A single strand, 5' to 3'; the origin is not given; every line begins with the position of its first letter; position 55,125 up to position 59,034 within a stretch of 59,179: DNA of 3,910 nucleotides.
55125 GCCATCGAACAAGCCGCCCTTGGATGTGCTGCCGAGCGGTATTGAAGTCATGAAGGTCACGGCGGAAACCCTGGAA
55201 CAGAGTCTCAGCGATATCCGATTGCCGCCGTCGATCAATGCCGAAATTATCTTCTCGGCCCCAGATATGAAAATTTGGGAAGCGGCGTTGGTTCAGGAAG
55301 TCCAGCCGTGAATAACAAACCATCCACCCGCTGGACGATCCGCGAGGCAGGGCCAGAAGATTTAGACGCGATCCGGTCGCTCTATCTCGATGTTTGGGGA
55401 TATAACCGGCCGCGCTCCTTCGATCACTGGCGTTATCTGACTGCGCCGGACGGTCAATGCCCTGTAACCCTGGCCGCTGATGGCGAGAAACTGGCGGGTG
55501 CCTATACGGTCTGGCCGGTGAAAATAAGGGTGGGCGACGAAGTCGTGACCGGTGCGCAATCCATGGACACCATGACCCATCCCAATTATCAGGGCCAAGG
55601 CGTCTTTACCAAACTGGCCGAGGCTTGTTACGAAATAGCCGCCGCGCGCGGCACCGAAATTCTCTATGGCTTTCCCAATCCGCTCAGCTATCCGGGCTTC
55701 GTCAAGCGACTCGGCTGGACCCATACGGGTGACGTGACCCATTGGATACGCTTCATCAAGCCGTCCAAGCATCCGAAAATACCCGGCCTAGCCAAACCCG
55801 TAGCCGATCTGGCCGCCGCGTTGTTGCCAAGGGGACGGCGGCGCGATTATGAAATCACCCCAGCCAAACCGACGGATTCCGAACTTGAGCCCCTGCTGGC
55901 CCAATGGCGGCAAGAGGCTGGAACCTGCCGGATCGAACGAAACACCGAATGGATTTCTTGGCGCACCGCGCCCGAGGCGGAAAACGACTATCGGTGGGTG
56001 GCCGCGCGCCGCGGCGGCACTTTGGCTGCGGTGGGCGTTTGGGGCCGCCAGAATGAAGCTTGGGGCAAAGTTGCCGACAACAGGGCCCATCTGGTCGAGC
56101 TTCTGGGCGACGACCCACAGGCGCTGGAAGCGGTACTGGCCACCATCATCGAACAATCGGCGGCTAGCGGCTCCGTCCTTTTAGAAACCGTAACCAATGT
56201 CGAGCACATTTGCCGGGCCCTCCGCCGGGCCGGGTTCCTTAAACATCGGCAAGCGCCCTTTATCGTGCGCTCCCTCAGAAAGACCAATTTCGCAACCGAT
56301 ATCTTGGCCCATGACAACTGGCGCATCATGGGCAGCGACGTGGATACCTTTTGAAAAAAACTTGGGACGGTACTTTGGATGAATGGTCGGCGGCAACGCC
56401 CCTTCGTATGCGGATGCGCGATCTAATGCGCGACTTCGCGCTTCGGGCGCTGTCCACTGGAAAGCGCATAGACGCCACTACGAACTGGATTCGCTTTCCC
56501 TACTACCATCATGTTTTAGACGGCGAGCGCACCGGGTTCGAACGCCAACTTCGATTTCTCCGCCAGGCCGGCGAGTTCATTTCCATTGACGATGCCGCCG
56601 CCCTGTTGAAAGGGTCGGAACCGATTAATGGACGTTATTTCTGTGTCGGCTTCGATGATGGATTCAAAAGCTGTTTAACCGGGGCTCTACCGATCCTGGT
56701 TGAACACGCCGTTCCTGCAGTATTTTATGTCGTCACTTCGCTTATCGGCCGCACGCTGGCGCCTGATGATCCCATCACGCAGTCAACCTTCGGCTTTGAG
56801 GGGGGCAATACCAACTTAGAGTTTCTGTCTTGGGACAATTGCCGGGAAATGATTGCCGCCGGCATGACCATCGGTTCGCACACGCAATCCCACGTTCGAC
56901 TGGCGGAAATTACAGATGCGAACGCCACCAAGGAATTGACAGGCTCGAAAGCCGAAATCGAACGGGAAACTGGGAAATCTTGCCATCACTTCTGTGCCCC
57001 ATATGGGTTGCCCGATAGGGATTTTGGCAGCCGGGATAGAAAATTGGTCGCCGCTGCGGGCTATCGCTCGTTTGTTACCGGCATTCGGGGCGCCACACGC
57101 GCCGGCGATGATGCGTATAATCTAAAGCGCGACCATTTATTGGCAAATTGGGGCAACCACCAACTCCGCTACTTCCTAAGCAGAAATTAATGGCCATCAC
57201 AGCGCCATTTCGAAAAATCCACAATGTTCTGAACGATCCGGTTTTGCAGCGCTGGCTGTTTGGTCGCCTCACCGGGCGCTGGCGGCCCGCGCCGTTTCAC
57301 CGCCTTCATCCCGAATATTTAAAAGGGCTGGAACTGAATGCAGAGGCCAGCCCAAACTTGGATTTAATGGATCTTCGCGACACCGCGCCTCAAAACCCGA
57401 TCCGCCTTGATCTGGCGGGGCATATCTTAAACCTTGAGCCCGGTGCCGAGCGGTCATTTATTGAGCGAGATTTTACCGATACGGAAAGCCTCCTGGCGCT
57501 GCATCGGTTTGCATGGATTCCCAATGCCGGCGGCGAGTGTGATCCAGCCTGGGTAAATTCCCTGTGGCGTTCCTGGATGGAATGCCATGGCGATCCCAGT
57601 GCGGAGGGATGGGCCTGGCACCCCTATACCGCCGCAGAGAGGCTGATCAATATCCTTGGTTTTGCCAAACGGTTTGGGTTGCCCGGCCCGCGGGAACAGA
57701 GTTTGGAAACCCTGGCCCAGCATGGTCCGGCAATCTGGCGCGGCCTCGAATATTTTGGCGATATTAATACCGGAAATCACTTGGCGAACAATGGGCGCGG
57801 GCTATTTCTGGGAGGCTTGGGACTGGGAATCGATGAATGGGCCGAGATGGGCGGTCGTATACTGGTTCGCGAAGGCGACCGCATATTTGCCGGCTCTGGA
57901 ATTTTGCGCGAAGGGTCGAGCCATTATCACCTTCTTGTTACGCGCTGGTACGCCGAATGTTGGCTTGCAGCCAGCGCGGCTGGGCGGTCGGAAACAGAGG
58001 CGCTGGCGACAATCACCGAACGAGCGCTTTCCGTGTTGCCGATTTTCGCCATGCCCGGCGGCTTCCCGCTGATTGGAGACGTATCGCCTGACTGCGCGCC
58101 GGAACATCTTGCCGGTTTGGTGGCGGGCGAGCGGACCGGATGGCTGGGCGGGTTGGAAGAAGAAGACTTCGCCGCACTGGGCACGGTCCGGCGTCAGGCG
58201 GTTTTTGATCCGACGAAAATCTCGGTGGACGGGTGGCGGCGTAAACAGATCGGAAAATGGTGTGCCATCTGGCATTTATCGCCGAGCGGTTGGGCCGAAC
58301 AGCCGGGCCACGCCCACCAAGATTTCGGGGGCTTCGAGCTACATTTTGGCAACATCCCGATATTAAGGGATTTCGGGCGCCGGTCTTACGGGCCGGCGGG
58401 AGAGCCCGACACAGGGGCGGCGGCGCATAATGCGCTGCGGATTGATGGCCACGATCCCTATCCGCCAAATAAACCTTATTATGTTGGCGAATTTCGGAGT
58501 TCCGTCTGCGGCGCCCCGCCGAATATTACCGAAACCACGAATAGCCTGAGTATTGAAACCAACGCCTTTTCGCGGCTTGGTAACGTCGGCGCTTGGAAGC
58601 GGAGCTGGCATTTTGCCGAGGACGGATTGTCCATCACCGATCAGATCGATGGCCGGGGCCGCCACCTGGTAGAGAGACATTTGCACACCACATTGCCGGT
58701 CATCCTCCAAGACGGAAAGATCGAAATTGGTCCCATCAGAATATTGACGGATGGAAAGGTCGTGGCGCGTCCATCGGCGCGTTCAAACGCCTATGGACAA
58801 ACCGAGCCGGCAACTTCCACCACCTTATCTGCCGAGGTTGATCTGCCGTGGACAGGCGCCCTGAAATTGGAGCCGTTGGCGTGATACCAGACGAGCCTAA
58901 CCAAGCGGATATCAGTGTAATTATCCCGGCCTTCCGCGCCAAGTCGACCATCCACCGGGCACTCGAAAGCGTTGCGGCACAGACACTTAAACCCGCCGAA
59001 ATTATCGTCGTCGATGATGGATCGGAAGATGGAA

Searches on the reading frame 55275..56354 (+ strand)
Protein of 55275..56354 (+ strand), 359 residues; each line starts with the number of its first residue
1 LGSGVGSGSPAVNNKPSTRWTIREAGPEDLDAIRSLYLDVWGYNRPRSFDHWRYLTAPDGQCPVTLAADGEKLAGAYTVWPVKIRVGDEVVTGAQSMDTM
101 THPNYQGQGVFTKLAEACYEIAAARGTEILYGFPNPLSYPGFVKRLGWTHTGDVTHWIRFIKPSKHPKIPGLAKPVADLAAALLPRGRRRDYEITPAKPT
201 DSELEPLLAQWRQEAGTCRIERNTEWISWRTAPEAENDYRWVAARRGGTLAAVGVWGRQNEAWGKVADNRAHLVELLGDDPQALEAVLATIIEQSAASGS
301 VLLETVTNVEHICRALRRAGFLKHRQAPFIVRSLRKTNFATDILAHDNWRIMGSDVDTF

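Call 62: search_protein_families(library=pfam, proteins=[window:55275-56354:+], max_evalue=0.001)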
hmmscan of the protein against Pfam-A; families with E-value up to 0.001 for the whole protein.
window:55275-56354:+ (359 aa): 2 families
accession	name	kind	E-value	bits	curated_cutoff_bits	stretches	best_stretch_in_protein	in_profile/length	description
PF13527.13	Acetyltransf_9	-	4.1e-18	66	25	1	21-150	1-126/127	Acetyltransferase (GNAT) domain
PF00583.31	Acetyltransf_1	-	7.6e-07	29.9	20.7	1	34-130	5-96/116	Acetyltransferase (GNAT) family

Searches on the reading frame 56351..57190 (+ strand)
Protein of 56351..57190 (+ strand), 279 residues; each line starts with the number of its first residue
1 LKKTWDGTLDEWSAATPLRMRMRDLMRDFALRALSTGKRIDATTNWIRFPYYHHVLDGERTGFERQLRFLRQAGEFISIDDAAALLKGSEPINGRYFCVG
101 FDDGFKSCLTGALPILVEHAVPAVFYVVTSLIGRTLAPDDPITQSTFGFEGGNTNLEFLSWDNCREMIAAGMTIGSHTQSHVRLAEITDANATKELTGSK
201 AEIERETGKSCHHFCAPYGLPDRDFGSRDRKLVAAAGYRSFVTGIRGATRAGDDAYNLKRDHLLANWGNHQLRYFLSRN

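Call 62: search_protein_families(library=pfam, proteins=[window:56351-57190:+], max_evalue=0.001)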
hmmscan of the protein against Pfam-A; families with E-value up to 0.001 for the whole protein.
window:56351-57190:+ (279 aa): 1 family
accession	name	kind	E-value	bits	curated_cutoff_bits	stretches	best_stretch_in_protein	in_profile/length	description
PF01522.26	Polysacc_deac_1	-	7.5e-21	74.8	23.1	1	99-239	11-122/124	Polysaccharide deacetylase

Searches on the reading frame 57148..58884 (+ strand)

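Call 62: search_protein_families(library=pfam, proteins=[window:57148-58884:+], max_evalue=0.001)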
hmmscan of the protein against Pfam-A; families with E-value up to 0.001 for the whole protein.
window:57148-58884:+ (578 aa): 1 family
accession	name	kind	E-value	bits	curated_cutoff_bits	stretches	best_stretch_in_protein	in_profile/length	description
PF07940.18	Hepar_II_III_C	-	3.4e-13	50.1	24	1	362-521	13-174/237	Heparinase II/III-like, C-terminal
